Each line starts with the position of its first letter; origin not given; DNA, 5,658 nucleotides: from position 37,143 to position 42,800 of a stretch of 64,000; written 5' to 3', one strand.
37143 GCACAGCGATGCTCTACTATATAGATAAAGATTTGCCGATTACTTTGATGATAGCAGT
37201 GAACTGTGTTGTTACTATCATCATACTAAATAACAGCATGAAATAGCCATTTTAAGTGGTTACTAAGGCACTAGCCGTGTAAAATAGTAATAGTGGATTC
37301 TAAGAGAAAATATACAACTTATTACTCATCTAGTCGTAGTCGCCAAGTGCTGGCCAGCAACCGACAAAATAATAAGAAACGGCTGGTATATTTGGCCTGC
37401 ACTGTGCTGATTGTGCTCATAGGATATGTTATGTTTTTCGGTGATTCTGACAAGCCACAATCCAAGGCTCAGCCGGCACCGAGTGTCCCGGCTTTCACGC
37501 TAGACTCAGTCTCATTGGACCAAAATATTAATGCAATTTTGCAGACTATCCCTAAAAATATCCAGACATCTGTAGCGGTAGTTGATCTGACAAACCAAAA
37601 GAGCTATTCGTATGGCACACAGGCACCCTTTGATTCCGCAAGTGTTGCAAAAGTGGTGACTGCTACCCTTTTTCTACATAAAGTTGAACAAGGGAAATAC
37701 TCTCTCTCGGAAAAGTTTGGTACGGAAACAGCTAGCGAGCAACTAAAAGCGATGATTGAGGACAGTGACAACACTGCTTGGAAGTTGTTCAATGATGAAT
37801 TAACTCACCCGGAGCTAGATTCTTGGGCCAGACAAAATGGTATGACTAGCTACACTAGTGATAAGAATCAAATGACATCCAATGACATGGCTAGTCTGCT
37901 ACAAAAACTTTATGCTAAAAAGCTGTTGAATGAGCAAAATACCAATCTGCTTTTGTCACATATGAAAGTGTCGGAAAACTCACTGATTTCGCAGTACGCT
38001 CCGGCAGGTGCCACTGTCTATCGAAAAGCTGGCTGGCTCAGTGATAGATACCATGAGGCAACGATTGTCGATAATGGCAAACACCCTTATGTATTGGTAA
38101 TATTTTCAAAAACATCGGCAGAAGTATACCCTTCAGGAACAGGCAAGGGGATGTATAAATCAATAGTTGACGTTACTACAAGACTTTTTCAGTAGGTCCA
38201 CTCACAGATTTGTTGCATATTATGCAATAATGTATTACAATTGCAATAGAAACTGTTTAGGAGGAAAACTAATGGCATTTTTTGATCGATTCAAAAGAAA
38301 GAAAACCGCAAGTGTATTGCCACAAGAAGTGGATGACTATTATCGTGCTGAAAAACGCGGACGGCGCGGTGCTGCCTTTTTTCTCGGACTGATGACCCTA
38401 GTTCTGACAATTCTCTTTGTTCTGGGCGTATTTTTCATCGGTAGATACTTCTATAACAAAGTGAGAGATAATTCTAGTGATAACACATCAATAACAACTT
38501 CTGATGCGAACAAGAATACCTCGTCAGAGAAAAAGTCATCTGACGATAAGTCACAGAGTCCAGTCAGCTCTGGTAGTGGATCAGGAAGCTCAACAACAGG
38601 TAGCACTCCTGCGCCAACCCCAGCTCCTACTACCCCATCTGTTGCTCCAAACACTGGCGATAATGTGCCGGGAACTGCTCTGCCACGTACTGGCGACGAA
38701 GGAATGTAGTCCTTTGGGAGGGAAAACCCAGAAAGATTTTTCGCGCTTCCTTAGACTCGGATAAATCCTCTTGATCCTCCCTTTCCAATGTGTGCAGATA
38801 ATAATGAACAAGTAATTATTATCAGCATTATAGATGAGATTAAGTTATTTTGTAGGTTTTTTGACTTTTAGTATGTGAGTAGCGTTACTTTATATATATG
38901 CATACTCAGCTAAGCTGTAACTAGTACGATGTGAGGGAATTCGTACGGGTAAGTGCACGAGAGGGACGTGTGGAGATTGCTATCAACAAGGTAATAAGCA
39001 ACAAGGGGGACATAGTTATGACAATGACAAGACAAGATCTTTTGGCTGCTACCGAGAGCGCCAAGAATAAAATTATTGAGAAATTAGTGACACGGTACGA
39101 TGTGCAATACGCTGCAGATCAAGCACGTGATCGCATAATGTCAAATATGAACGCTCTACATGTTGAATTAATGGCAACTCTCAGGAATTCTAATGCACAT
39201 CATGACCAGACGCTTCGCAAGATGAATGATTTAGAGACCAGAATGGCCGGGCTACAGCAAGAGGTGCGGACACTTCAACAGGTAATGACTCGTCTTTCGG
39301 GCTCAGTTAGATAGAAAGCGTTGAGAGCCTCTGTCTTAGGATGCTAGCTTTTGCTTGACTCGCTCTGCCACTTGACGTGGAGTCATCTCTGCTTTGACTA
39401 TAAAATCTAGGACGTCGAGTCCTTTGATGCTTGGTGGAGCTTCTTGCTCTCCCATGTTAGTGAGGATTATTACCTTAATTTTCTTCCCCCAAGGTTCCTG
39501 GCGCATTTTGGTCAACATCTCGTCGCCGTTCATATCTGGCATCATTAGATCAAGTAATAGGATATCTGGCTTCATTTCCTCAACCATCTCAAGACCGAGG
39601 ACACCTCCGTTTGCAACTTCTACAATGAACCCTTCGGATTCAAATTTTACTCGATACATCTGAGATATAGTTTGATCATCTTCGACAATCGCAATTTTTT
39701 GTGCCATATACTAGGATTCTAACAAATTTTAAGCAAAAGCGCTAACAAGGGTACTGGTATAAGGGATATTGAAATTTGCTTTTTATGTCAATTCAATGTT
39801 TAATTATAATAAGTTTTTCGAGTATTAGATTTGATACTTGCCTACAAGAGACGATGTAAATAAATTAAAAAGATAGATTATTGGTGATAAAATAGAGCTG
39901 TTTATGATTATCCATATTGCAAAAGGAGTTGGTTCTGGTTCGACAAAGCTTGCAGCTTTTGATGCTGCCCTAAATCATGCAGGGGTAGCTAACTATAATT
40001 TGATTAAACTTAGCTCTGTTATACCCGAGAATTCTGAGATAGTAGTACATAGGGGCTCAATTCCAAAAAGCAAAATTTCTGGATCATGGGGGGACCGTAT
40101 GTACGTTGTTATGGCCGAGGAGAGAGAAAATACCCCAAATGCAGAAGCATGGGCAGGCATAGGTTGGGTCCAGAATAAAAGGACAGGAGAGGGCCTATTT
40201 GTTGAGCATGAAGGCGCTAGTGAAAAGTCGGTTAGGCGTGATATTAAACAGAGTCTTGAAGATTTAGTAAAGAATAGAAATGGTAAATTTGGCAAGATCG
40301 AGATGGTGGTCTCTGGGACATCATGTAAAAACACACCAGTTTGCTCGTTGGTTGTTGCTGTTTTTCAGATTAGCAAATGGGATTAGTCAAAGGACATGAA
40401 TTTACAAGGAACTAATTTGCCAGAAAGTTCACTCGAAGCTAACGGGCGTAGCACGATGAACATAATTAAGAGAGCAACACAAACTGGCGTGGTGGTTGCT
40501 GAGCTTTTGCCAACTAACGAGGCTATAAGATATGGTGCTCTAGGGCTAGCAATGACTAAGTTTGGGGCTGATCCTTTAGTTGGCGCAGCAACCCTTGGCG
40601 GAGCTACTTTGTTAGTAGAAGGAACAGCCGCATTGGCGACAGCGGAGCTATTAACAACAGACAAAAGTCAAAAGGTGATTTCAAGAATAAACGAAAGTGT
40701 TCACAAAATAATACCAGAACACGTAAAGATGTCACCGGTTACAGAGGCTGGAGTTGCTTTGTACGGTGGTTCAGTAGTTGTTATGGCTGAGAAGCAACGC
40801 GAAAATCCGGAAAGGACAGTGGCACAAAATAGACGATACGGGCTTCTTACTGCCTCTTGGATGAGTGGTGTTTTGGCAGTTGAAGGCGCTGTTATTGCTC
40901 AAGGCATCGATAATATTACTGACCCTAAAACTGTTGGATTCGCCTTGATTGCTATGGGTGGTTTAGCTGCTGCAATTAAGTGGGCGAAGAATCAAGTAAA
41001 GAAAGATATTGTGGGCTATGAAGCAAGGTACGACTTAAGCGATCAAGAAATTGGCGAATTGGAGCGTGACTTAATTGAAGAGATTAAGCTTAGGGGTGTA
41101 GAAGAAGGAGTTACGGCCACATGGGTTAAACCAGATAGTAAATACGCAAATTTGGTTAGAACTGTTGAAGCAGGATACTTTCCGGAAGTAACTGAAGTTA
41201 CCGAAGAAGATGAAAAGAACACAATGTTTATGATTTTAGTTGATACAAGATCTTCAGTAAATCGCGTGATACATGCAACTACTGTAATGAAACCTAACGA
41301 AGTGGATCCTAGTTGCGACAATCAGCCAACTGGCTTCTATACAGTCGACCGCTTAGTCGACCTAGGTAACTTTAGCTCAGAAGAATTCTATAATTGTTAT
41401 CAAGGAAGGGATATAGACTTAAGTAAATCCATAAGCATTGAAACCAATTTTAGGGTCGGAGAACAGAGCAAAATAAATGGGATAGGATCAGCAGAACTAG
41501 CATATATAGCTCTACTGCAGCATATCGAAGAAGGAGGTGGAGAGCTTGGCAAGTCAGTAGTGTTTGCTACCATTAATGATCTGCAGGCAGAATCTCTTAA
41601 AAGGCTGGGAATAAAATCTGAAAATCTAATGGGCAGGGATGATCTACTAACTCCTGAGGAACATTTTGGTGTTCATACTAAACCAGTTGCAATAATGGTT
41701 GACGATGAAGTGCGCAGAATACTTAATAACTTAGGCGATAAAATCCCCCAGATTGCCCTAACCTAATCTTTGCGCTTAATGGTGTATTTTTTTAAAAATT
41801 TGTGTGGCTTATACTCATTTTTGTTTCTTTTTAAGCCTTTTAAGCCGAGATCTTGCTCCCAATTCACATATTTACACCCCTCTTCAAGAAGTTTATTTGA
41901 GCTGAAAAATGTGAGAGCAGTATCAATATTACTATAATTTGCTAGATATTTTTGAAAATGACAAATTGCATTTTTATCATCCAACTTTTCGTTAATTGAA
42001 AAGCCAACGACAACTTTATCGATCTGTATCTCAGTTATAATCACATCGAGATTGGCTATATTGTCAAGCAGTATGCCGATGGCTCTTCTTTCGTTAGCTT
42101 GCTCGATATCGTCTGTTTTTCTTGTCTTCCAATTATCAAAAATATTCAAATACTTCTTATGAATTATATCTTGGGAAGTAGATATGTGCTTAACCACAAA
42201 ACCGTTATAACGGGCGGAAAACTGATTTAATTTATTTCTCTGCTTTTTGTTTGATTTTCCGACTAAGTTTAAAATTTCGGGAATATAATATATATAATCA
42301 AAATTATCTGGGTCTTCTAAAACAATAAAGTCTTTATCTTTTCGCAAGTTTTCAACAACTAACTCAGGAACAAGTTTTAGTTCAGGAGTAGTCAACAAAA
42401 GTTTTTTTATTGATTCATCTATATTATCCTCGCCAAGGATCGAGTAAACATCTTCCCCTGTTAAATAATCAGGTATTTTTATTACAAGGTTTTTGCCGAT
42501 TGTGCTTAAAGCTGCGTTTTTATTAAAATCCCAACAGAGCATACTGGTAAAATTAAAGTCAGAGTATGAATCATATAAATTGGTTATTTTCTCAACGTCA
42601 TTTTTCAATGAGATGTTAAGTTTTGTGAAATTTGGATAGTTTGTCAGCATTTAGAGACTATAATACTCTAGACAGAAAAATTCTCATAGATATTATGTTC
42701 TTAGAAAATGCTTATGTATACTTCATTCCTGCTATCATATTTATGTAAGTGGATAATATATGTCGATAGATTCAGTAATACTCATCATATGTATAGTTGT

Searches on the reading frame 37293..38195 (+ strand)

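Call 47: search_protein_families(library=pfam, proteins=[window:37293-38195:+], max_evalue=0.01)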
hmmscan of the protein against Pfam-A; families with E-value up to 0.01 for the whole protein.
window:37293-38195:+ (300 aa): 2 families
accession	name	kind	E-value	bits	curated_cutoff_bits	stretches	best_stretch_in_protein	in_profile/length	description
PF13354.11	Beta-lactamase2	-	1.4e-29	103.4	22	2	146-272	74-214/214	Beta-lactamase enzyme family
PF00144.29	Beta-lactamase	-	2e-06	27.7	27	1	94-141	17-78/329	Beta-lactamase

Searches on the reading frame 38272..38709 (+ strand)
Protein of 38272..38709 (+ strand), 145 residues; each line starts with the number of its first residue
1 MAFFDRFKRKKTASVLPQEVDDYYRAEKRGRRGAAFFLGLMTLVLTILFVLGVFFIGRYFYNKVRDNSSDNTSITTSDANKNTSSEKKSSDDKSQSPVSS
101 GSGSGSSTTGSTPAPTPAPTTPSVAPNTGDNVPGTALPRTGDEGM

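Call 47: search_protein_families(library=pfam, proteins=[window:38272-38709:+], max_evalue=0.01)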
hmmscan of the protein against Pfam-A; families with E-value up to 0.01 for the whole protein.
window:38272-38709:+ (145 aa): 1 family
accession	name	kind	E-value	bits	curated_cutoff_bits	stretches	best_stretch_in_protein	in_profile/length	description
PF14991.11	MLANA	-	0.00073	20.2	27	1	35-93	25-83/117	Protein melan-A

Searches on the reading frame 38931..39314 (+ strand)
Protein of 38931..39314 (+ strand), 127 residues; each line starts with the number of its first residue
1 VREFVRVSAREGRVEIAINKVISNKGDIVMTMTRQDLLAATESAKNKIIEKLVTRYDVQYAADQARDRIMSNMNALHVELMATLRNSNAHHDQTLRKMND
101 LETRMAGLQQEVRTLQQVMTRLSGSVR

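Call 47: search_protein_families(library=pfam, proteins=[window:38931-39314:+], max_evalue=0.01)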
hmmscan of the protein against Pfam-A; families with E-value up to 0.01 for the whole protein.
window:38931-39314:+ (127 aa): 1 family
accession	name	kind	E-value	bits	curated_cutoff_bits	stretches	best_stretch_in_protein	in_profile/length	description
PF10392.15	COG5_N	-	0.0044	17.7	31.2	1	36-117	16-93/132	Conserved oligomeric Golgi complex subunit 5, N-terminal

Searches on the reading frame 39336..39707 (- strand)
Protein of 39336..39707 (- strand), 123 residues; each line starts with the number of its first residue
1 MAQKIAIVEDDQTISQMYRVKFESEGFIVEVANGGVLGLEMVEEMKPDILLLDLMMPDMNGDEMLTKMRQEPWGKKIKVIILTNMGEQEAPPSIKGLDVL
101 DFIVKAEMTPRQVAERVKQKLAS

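Call 47: search_protein_families(library=pfam, proteins=[window:39336-39707:-], max_evalue=0.01)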
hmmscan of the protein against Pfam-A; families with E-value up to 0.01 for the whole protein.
window:39336-39707:- (123 aa): 1 family
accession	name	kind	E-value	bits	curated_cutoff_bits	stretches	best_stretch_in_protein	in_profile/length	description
PF00072.30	Response_reg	-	4.4e-21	75.6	30.2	1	5-114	1-107/111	Response regulator receiver domain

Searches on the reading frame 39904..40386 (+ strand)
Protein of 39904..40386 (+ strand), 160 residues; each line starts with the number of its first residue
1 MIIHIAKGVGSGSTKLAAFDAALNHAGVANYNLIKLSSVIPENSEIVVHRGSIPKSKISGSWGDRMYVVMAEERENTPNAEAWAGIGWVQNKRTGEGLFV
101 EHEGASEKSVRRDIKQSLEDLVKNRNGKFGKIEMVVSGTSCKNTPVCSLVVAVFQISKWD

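Call 47: search_protein_families(library=pfam, proteins=[window:39904-40386:+], max_evalue=0.01)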
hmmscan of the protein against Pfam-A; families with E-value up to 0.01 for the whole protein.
window:39904-40386:+ (160 aa): 1 family
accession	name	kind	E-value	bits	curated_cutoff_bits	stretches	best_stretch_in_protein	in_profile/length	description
PF01862.21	PvlArgDC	-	1.7e-26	93.5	22.7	1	4-139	6-144/161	Pyruvoyl-dependent arginine decarboxylase (PvlArgDC)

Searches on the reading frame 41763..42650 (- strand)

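Call 47: search_protein_families(library=pfam, proteins=[window:41763-42650:-], max_evalue=0.01)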
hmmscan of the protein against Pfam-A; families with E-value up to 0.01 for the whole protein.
window:41763-42650:- (295 aa): 1 family
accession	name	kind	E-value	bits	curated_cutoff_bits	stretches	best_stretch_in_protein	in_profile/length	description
PF09924.15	LPG_synthase_C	-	1e-21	77.7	27.5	1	25-291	3-297/298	Phosphatidylglycerol lysyltransferase, C-terminal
